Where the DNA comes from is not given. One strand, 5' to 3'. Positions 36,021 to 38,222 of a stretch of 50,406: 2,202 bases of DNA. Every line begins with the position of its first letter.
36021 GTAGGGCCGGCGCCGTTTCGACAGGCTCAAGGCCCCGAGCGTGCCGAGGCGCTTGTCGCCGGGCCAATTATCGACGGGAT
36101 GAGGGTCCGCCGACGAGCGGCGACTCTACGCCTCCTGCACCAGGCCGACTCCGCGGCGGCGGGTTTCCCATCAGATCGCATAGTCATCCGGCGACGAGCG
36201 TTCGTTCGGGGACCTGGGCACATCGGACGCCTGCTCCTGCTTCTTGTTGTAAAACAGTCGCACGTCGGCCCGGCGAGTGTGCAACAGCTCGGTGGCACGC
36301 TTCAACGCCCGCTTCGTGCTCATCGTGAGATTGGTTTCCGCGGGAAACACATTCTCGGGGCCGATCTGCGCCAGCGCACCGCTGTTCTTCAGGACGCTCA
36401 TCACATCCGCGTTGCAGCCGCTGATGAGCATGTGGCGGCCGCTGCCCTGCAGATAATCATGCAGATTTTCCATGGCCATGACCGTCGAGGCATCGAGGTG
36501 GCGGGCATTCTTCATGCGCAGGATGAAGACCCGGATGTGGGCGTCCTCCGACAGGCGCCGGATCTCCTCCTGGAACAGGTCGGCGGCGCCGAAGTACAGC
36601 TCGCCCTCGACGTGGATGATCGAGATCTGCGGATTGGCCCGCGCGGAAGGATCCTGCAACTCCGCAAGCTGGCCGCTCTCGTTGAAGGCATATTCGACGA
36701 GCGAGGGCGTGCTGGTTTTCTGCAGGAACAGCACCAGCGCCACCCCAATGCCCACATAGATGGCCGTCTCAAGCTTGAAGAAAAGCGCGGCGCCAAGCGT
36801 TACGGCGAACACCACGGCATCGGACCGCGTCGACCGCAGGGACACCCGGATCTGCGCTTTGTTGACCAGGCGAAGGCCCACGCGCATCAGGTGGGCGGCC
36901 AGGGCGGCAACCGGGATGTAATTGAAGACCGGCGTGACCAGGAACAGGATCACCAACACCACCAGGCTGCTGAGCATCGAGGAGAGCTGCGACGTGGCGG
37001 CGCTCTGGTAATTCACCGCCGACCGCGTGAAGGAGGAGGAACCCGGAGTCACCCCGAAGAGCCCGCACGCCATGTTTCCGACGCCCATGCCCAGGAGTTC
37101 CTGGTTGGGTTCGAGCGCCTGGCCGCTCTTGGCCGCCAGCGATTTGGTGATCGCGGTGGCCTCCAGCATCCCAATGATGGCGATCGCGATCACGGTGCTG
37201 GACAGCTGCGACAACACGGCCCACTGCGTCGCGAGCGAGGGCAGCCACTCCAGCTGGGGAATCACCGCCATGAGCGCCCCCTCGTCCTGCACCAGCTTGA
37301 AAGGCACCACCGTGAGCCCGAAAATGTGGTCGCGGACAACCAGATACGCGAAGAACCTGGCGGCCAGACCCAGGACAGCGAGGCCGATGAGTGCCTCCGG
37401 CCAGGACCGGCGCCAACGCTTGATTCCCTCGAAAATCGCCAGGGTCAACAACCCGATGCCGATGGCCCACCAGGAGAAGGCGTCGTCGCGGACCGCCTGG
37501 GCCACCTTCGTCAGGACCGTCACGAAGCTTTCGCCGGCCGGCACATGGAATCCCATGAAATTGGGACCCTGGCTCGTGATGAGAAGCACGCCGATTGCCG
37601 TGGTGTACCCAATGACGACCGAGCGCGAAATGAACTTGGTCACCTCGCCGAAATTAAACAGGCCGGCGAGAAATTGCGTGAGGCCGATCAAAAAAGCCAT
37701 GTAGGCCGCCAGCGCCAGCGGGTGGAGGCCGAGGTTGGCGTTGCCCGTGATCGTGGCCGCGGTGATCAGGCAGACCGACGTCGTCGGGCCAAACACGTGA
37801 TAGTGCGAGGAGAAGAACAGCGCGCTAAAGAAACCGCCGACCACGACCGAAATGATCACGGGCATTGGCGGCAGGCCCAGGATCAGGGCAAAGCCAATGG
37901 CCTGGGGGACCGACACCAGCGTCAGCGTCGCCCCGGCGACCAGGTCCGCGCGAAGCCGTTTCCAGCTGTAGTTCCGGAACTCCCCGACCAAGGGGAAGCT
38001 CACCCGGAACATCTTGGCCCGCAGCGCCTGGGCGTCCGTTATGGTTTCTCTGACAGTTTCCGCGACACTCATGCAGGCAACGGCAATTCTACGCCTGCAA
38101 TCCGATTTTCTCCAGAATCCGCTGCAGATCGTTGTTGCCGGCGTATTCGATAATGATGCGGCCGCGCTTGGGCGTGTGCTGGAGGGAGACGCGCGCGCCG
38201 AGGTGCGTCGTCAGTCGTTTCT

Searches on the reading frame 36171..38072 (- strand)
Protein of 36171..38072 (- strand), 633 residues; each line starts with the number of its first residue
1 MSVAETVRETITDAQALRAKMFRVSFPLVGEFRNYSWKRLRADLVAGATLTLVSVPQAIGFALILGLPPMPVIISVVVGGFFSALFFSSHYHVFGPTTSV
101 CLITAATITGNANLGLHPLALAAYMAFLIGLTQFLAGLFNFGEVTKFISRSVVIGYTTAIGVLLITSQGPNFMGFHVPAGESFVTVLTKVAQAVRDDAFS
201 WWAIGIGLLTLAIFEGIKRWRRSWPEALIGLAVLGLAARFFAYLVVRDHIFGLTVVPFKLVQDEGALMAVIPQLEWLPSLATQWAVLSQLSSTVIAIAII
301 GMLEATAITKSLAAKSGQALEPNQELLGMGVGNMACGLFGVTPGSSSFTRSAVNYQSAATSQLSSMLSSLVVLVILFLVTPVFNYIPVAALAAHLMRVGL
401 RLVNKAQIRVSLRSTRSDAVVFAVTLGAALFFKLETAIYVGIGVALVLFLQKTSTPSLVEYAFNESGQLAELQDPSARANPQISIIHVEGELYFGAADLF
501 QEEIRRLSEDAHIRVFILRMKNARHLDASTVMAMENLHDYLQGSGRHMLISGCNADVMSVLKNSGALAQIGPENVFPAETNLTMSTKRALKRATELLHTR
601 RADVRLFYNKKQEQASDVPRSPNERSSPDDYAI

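Call 37: list_cluster_members(proteins=[P0125, window:36171-38072:-, window:46443-46796:-, window:48955-49659:+])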
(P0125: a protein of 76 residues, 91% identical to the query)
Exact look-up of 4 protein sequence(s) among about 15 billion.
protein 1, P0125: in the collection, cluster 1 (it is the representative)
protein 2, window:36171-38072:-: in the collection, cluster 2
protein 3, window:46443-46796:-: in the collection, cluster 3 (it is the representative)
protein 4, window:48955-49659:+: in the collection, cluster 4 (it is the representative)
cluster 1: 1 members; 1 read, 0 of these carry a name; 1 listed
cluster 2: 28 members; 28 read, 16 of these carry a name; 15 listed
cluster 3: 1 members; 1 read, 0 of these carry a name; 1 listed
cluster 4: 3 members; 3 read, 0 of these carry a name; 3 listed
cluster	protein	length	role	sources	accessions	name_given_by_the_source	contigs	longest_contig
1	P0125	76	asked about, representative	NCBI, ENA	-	-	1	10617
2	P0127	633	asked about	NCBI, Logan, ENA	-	-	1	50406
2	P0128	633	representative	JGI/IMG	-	sulfate permease, SulP family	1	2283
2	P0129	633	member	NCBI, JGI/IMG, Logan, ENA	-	SulP family sulfate permease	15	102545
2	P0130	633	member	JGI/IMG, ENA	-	SulP family sulfate permease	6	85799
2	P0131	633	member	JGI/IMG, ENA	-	SulP family sulfate permease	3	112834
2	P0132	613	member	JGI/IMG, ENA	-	SulP family sulfate permease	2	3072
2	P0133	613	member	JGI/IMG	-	SulP family sulfate permease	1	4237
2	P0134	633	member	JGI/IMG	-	SulP family sulfate permease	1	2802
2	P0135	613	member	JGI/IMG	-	SulP family sulfate permease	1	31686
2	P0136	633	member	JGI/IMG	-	SulP family sulfate permease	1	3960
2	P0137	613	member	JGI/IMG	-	SulP family sulfate permease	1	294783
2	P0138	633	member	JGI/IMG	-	SulP family sulfate permease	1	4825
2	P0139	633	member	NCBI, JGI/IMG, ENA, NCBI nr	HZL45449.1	MAG TPA: SulP family inorganic anion transporter [Opitutaceae bacterium] | SulP family inorganic anion transporter [Opitutaceae bacterium]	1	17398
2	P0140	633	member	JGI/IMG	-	SulP family sulfate permease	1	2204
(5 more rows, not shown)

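Call 47: find_encoding_contigs(protein=window:36171-38072:-, flank=10000, max_places=6)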
Protein window:36171-38072:- (633 aa): 1 contig read that carries it; 1 place shown.
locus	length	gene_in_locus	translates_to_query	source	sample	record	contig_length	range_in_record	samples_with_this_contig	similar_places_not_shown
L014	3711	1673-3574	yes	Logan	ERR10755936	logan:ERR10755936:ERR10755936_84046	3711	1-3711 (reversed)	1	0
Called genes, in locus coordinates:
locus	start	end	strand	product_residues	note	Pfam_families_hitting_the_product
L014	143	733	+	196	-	PF01476:LysM, PF23473:LysM3_LYK4_5 (faint)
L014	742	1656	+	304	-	PF02195:ParB_N, PF17762:HTH_ParB, PF23552:ParB_C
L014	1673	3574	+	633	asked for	PF00916:Sulfate_transp, PF01740:STAS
